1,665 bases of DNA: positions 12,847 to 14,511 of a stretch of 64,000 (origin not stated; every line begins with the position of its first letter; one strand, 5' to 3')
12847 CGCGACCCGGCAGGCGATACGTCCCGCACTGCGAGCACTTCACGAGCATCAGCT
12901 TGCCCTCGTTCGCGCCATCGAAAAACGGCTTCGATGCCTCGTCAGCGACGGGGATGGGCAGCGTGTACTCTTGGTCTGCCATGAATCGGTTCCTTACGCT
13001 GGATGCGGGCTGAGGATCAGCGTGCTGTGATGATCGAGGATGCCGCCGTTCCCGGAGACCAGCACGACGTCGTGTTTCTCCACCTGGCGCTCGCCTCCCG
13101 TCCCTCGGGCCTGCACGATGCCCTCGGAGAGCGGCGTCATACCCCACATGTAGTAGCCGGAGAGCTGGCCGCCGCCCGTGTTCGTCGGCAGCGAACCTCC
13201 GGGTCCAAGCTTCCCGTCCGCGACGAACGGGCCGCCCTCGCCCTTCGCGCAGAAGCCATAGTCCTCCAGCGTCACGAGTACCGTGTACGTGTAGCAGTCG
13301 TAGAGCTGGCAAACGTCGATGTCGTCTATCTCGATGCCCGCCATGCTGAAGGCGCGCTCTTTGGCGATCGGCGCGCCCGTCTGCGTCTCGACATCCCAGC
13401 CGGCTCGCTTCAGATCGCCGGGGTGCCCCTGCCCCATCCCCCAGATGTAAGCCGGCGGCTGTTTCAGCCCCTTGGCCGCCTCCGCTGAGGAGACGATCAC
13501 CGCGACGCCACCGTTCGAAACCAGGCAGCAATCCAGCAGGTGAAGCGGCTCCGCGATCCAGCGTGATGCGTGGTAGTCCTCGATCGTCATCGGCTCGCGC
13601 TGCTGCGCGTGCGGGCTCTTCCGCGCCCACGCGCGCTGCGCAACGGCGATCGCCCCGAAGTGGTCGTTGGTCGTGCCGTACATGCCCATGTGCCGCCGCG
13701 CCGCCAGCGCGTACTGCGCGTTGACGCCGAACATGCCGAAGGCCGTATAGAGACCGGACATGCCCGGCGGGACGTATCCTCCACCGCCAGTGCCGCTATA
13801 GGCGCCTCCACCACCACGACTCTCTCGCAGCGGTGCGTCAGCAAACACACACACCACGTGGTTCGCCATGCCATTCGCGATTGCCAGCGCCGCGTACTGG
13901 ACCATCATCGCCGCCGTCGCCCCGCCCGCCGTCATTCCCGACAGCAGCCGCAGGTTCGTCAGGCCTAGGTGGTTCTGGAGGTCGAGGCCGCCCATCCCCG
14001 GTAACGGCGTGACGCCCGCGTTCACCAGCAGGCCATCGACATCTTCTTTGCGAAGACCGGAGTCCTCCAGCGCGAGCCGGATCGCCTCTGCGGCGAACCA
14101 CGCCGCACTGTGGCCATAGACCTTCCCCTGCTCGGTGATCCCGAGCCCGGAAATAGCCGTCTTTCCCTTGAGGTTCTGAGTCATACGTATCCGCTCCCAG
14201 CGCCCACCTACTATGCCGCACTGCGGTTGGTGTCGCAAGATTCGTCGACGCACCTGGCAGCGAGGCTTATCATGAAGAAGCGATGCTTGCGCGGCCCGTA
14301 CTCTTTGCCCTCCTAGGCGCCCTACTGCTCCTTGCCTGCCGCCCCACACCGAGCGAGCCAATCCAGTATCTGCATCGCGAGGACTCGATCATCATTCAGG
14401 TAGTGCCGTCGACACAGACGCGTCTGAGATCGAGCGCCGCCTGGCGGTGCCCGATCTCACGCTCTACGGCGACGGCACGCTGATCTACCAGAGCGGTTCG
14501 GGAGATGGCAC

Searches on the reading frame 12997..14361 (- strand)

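Call 80: search_protein_families(library=pfam, proteins=[window:12997-14361:-], max_evalue=0.00001)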
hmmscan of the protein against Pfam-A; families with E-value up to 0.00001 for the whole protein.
window:12997-14361:- (455 aa): 1 family
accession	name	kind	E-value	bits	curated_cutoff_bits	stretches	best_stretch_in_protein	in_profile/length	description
PF22691.2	Thiolase_C_1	-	6.2e-44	149.7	28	1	326-451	16-143/144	Thiolase C-terminal domain-like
